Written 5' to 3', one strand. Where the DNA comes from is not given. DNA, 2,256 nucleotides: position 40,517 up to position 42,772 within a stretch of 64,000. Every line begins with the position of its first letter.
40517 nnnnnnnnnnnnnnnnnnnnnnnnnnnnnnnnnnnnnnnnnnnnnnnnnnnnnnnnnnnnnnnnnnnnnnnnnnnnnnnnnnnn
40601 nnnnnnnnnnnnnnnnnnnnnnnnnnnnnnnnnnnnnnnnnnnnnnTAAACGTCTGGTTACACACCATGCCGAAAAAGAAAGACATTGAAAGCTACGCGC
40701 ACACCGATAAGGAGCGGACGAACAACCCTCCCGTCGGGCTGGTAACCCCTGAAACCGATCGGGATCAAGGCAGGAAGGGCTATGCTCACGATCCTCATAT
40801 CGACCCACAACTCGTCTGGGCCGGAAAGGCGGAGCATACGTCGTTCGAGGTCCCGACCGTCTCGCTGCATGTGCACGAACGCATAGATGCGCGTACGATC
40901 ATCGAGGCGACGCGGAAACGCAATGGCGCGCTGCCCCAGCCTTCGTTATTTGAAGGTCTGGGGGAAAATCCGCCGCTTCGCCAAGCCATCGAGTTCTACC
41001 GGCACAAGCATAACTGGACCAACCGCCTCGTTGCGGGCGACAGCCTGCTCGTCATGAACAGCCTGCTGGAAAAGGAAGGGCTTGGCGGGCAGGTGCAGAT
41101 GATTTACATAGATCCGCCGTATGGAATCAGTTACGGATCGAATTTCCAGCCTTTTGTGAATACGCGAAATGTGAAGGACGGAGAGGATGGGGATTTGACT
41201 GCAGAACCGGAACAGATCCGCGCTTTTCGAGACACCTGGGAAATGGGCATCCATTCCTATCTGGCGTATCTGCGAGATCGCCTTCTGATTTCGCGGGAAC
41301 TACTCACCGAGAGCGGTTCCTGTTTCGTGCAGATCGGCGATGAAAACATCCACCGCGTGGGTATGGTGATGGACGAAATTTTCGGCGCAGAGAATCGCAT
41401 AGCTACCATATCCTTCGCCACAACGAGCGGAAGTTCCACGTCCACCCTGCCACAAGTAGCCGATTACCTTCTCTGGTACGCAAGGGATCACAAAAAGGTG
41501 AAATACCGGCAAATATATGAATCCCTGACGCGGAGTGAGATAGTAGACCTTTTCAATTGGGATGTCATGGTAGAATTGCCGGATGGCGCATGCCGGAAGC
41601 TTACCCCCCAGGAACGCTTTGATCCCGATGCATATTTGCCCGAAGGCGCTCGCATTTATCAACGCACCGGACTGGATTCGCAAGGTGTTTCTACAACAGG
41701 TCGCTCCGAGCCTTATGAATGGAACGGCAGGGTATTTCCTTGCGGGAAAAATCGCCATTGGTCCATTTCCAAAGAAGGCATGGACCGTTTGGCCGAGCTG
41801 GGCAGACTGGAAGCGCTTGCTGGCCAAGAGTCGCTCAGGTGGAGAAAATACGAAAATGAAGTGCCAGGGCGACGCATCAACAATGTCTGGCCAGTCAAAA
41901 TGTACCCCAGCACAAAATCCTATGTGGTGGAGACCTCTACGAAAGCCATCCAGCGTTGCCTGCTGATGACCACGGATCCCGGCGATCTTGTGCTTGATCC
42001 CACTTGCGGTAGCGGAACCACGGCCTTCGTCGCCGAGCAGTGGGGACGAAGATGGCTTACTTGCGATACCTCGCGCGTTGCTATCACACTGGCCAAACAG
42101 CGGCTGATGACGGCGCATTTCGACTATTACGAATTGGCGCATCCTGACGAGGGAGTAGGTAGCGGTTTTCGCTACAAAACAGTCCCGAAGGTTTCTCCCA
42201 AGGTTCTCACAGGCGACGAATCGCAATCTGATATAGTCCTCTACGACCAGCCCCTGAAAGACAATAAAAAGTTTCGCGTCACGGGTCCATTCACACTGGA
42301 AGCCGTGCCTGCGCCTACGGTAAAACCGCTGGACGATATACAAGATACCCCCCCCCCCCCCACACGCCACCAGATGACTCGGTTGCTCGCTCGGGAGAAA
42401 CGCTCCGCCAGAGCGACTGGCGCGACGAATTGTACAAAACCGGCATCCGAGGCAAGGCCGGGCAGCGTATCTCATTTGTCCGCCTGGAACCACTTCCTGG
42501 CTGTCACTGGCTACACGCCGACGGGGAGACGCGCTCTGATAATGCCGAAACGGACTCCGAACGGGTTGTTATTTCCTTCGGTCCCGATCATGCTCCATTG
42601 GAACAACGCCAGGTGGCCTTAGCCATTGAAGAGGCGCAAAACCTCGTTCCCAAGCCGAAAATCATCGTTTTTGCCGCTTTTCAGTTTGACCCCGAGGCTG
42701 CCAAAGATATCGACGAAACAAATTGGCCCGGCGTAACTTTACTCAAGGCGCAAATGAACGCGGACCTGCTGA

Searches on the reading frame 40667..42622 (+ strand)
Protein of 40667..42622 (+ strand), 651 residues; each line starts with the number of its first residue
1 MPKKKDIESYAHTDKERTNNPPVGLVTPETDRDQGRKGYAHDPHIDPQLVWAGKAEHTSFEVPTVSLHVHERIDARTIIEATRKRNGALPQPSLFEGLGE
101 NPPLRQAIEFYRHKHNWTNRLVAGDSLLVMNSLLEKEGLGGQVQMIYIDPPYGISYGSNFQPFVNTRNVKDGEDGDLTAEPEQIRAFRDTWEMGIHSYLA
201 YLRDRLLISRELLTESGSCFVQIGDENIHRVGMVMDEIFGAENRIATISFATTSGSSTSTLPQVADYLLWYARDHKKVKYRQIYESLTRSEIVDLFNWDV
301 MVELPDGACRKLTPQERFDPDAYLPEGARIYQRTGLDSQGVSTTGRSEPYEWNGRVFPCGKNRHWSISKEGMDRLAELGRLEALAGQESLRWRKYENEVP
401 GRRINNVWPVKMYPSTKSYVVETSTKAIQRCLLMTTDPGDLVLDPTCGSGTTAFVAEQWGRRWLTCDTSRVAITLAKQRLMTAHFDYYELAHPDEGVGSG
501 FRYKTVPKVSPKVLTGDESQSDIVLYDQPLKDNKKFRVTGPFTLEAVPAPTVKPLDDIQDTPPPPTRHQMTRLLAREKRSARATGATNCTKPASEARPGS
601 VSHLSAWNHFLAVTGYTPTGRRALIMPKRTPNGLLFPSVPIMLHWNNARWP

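Call 7: search_protein_families(library=pfam, proteins=[window:40667-42622:+])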
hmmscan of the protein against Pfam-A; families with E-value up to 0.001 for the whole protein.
window:40667-42622:+ (651 aa): 1 family
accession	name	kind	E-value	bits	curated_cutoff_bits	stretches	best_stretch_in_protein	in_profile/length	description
PF01555.25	N6_N4_Mtase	-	8e-29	101.6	26.7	1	143-477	1-220/221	DNA methylase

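Call 60: search_protein_families(library=padloc, proteins=[window:40667-42622:+])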
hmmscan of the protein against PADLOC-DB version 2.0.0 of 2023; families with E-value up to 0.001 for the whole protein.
window:40667-42622:+ (651 aa): 44 families (the best 25 are shown)
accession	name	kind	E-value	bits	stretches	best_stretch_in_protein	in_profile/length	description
PDLC03632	MTase_III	-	7.6e-131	436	1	44-496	78-545/983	Type III methyltransferase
PDLC03354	MTase_II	-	9.6e-40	134.9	2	118-279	60-212/425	Type II methyltransferase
PDLC03636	MTase_III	-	4.2e-37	126.2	3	197-286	94-186/575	Type III methyltransferase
PDLC03644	MTase_III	-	2.9e-30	103.5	1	104-506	24-421/542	Type III methyltransferase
PDLC03633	MTase_III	-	1.8e-26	91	2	113-249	72-202/616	Type III methyltransferase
PDLC03635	MTase_III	-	2.2e-26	90.8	2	116-286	216-361/708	Type III methyltransferase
PDLC03300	MTase_II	-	1.5e-25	87.9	2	121-281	14-170/302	Type II methyltransferase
PDLC03634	MTase_III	-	8.1e-25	85.7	1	118-453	94-423/621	Type III methyltransferase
PDLC03371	MTase_II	-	2.5e-23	81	2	406-483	174-255/260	Type II methyltransferase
PDLC03339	MTase_II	-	6.2e-23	79.2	2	397-481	184-272/399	Type II methyltransferase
PDLC03638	MTase_III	-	5.2e-22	76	1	197-467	430-664/816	Type III methyltransferase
PDLC03641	MTase_III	-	1.4e-20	71.4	1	115-453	101-425/657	Type III methyltransferase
PDLC03738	oMTase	-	1.8e-17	61.1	2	427-483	212-268/376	orphan methyltransferase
PDLC03216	MTase_II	-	7.3e-17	59.4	2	426-483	201-258/364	Type II methyltransferase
PDLC03299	MTase_II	-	2.2e-15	54.9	1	426-492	203-270/296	Type II methyltransferase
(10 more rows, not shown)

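Call 66: search_protein_representatives(protein=window:40667-42622:+)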
Query: 651 residues. Proteins with E-value up to 0.001 (for the whole library): 17041; up to 1e-10: 6434; up to 1e-30: 1477. The best 150 are listed.
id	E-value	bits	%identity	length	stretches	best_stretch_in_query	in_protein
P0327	0.0e+00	1034.8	73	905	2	2-565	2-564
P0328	1.5e-261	886.0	66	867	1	3-575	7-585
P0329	3.8e-219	745.9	59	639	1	3-565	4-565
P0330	8.6e-216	734.8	61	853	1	3-570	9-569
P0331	1.6e-200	684.4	58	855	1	2-580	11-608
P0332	3.1e-200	683.4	57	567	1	6-555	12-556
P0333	5.6e-200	682.6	58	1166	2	3-453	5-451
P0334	3.0e-198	676.8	58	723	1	3-556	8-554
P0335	1.9e-190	651.1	56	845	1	5-557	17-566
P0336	2.5e-186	637.4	72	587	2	5-241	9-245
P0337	4.2e-185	633.4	56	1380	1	3-560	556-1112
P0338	2.1e-177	608.0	54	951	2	7-497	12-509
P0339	2.4e-176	604.5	56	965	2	6-515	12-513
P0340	3.3e-175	600.7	52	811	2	34-615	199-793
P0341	6.6e-174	596.4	59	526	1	38-496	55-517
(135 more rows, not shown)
